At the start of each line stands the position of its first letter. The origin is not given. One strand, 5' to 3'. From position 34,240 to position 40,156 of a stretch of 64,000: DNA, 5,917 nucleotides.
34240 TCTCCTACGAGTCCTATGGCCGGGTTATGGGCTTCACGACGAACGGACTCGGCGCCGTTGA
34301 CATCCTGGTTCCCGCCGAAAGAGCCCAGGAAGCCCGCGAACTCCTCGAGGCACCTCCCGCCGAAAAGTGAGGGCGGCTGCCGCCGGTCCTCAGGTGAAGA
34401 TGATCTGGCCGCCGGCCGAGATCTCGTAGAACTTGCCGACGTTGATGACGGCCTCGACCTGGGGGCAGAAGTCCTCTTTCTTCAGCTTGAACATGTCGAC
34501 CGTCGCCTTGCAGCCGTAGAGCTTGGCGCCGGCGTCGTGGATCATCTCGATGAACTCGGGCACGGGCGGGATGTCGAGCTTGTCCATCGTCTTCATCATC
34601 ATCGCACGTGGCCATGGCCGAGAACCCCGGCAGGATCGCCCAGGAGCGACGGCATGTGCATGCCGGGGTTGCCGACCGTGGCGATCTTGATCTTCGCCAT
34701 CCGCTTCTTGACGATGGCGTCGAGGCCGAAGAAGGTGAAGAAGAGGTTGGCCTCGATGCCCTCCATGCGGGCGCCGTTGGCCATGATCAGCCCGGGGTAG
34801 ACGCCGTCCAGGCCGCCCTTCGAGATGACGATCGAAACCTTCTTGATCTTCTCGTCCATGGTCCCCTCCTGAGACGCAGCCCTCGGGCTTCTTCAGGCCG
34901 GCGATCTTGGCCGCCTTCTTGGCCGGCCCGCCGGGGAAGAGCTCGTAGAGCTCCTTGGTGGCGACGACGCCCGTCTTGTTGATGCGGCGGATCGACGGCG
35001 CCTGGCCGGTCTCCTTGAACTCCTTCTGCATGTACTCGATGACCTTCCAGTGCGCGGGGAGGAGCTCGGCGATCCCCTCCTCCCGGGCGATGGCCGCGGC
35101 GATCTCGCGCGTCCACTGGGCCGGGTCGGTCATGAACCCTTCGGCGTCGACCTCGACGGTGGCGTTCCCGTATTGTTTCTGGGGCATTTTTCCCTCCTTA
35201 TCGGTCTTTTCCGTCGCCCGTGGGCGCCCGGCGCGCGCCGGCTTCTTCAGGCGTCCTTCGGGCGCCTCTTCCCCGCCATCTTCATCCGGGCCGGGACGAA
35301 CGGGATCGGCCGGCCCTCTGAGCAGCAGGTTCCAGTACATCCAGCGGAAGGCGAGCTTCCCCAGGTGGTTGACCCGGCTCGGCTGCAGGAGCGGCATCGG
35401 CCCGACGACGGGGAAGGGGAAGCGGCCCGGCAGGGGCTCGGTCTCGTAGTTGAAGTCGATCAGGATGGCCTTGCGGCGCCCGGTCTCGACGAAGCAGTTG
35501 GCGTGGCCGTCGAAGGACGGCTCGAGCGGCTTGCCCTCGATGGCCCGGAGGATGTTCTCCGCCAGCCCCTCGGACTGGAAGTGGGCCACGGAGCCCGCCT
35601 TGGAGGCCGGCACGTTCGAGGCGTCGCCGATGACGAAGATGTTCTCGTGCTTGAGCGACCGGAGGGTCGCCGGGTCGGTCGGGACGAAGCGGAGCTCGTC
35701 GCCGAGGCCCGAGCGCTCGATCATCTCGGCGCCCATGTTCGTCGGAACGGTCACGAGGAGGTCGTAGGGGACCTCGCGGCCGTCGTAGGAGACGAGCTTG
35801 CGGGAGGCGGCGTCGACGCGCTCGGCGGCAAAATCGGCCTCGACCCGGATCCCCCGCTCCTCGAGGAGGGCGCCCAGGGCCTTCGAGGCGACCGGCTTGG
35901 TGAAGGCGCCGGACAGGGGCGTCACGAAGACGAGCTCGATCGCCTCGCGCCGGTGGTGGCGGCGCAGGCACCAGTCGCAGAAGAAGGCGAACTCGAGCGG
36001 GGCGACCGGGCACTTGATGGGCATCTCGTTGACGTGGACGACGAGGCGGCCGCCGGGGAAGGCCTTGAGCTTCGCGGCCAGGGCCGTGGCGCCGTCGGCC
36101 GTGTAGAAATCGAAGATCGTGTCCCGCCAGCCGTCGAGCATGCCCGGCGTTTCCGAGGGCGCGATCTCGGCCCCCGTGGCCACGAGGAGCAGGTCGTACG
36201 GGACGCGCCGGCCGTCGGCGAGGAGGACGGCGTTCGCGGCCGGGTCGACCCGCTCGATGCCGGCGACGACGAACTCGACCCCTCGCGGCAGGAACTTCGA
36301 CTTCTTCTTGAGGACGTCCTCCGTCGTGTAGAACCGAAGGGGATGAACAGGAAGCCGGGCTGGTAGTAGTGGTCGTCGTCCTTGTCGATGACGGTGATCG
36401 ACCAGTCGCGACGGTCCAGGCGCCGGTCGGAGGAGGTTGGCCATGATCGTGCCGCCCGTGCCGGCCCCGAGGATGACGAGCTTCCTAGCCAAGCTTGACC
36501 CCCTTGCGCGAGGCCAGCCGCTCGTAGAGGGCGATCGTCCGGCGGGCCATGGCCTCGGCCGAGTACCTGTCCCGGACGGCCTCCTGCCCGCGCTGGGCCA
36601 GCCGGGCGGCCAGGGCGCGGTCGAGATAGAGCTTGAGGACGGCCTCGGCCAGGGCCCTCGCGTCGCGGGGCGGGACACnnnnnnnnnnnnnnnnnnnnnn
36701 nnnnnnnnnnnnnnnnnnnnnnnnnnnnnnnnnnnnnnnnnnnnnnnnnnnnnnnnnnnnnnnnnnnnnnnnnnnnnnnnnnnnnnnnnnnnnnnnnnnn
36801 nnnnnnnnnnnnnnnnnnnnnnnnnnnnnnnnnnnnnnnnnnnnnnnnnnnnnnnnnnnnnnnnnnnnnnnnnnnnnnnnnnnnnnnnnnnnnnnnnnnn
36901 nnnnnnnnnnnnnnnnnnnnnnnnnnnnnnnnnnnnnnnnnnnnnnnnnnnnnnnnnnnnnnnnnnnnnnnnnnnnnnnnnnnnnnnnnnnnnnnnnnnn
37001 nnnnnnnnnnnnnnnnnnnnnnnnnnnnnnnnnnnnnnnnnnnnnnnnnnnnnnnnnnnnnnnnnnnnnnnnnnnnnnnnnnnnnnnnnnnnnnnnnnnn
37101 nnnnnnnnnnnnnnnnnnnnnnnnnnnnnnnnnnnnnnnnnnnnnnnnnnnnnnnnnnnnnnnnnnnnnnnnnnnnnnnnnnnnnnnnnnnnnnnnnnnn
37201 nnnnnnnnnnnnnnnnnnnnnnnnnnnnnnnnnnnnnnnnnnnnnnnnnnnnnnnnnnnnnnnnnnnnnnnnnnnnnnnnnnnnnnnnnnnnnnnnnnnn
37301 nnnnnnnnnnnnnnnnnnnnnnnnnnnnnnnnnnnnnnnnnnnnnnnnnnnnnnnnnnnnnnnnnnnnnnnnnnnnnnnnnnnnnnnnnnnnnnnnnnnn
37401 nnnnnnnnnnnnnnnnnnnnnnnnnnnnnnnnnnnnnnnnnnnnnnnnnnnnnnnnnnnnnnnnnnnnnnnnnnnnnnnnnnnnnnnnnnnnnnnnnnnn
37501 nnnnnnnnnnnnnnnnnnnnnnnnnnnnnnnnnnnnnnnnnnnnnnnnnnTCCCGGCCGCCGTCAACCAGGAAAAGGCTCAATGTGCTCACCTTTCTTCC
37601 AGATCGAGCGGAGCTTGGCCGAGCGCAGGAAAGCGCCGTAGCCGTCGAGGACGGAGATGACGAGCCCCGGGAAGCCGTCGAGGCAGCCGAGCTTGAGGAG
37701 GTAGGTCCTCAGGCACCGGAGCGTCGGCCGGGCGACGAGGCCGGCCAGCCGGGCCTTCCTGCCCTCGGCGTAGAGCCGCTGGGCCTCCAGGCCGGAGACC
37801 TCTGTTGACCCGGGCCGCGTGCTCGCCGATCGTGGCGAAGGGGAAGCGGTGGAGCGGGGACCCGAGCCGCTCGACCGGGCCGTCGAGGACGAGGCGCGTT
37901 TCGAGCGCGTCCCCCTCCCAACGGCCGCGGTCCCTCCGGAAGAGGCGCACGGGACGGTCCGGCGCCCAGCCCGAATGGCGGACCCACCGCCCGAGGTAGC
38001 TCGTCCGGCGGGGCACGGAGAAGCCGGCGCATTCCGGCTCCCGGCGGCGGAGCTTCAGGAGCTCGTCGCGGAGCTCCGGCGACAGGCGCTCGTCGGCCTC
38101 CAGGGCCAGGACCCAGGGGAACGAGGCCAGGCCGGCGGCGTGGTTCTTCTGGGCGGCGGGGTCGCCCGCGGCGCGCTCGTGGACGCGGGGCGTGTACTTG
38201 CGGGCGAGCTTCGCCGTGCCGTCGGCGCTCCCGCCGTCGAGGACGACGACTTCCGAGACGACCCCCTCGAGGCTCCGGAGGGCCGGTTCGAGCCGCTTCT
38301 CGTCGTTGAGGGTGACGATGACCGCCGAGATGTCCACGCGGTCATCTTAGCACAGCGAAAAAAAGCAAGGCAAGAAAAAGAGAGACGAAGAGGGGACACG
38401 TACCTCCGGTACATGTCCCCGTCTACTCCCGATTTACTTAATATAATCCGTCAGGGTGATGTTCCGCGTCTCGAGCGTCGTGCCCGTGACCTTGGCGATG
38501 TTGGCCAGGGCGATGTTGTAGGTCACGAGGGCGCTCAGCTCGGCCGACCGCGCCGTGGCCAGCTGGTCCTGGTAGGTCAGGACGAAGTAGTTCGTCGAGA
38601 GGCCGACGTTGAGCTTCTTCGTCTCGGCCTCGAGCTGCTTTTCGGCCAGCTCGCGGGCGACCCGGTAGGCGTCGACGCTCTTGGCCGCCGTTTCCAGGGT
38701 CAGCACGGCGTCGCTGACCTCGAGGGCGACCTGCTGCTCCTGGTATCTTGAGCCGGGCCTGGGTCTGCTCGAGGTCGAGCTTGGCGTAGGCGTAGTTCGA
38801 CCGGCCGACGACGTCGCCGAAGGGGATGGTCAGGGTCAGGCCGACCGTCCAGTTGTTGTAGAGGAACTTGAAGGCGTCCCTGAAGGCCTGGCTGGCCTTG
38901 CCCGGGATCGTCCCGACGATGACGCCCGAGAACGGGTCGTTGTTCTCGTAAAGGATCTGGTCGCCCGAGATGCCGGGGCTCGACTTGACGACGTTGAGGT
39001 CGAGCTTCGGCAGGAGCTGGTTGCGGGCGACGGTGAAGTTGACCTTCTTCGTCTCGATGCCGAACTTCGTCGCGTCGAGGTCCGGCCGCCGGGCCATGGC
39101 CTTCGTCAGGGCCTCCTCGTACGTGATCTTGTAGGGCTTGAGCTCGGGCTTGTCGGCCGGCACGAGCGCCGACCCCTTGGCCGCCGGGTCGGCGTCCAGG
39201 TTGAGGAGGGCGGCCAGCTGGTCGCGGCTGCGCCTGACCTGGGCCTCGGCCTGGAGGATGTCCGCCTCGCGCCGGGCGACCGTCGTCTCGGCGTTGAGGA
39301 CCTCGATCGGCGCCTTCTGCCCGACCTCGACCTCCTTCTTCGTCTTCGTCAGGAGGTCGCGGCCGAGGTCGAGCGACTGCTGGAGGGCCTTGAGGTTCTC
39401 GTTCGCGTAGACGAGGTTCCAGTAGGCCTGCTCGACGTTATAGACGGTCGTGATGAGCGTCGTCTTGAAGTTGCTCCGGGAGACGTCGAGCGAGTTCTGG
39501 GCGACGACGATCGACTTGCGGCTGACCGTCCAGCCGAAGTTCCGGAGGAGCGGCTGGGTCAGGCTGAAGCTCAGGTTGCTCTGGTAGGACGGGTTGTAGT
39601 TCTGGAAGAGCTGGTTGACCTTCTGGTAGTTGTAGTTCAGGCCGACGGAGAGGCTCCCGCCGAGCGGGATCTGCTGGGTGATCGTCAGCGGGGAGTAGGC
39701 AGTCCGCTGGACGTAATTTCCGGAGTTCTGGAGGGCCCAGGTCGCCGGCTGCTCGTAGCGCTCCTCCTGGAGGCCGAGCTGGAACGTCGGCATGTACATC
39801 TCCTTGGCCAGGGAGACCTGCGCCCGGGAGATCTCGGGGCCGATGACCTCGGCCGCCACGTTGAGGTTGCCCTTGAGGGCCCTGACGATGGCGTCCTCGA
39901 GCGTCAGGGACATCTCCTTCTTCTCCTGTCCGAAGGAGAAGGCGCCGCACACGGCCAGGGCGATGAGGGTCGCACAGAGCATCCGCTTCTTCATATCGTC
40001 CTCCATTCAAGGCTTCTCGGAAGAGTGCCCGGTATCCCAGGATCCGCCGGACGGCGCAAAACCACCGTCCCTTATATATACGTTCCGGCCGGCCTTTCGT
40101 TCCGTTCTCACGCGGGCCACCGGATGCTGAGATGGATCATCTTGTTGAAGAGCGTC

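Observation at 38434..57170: Divergent sigma-54 locus: TolC plus an NtrC-type two-component system facing a 14-kb operon with one ABC ATPase and eight ABC-2 permease paralogs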

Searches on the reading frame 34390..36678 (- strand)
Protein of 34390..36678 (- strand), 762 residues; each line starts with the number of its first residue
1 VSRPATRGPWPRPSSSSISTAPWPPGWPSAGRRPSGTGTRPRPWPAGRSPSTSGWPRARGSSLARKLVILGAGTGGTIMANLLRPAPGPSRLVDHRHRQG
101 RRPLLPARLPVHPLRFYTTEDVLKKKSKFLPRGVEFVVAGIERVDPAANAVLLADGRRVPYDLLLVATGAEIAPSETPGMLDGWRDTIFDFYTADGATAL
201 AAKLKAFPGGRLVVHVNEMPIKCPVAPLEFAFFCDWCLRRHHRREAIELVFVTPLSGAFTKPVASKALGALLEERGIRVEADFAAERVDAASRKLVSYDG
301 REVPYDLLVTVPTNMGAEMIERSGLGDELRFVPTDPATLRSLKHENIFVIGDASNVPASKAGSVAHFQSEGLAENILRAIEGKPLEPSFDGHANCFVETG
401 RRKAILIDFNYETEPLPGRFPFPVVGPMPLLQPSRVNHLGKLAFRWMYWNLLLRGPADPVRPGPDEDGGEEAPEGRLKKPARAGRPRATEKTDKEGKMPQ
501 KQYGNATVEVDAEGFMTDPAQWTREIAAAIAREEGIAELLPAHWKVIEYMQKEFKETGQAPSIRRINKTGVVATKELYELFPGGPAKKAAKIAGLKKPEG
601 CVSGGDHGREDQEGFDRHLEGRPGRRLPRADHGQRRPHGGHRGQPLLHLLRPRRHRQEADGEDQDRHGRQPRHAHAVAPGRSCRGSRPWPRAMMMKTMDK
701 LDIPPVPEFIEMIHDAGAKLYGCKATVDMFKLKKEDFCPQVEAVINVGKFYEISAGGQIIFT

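Call 69: search_protein_families(library=pfam, proteins=[window:34390-36678:-], max_evalue=0.05)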
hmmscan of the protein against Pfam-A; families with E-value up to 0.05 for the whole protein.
window:34390-36678:- (762 aa): 4 families
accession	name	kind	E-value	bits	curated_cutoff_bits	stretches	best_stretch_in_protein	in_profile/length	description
PF04358.19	DsrC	-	1e-31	110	24.9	1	505-602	4-107/107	DsrC like protein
PF07992.20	Pyr_redox_2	-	4.7e-13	49.7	26.1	2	66-205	2-141/291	Pyridine nucleotide-disulphide oxidoreductase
PF13686.11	DrsE_2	-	6.2e-11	42.9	25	1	691-752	86-146/156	DsrE/DsrF/DrsH-like family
PF21706.3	FCSD_central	-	0.01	16.4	27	1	199-269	3-72/116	Sulfide dehydrogenase [flavocytochrome c] flavoprotein chain, central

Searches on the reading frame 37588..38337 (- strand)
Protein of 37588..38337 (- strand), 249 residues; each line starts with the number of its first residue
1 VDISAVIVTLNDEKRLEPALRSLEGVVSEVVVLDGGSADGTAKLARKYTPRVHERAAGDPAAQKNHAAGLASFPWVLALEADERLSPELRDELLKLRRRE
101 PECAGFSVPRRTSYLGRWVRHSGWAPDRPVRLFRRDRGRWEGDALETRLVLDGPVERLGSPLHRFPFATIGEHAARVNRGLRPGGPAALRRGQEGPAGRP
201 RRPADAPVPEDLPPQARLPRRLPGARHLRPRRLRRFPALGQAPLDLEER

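Call 69: search_protein_families(library=pfam, proteins=[window:37588-38337:-], max_evalue=0.05)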
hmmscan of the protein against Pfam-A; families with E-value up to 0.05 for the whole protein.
window:37588-38337:- (249 aa): 1 family
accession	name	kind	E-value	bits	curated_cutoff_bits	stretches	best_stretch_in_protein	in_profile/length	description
PF00535.33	Glycos_transf_2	-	5.4e-12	46.4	23.3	1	4-129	1-133/168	Glycosyl transferase family 2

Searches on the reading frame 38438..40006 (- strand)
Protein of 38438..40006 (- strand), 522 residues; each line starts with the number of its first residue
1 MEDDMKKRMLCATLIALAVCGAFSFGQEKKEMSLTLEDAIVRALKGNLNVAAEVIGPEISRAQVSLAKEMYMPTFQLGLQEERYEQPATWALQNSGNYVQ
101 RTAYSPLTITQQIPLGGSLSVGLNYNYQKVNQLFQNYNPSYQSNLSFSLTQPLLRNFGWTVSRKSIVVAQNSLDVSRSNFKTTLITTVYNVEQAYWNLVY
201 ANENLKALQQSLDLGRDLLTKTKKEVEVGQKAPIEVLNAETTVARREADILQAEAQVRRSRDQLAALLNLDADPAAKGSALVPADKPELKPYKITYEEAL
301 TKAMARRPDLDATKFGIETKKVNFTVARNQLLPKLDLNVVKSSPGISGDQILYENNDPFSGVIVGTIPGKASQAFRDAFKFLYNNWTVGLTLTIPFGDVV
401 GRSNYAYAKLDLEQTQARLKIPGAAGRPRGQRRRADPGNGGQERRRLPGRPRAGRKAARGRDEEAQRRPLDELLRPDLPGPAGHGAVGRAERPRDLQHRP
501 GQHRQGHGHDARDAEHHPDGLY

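Call 5: search_protein_families(library=pfam, proteins=[window:38438-40006:-], max_evalue=0.01)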
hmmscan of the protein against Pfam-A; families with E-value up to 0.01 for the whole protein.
window:38438-40006:- (522 aa): 1 family
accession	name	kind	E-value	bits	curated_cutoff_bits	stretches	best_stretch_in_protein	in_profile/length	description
PF02321.23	OEP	-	7.3e-32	111.1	22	2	118-269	39-187/187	Outer membrane efflux protein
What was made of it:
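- Checked: TolC/OEP, 38434-40006 (-): Pfam OEP E 7e-32 (call 5).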

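Call 9: search_protein_families(library=ncbifam, proteins=[window:38438-40006:-], max_evalue=0.001)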
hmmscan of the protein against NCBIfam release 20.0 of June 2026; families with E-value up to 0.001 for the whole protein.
window:38438-40006:- (522 aa): 7 families
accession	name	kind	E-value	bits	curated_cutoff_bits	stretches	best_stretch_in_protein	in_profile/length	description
TIGR01844.1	type_I_sec_TolC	subfamily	9.8e-21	74.2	225.15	1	121-339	44-257/414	TolC family outer membrane protein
TIGR01845.1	outer_NodT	subfamily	6e-18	64.9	210.05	1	159-357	139-333/460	efflux transporter outer membrane subunit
NF033143.1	efflux_OM_AdeK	equivalog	1.6e-09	37.1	900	1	135-338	118-315/480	multidrug efflux RND transporter AdeIJK outer membrane channel subunit AdeK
NF007002.0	PRK09465.1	equivalog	9.3e-08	31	495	1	113-339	59-275/460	outer membrane channel protein TolC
NF033142.1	efflux_OM_AdeC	exception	5.1e-07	28.7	975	1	134-338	117-315/465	multidrug efflux RND transporter AdeABC outer membrane channel subunit AdeC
NF007390.0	PRK09915.1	equivalog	1.2e-06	27.5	597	1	186-339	185-333/488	MdtP family multidrug efflux transporter outer membrane subunit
NF047721.1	ToxDrgExpTdeA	equivalog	0.00084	18.4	550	0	169-345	143-315/455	toxin/drug exporter TdeA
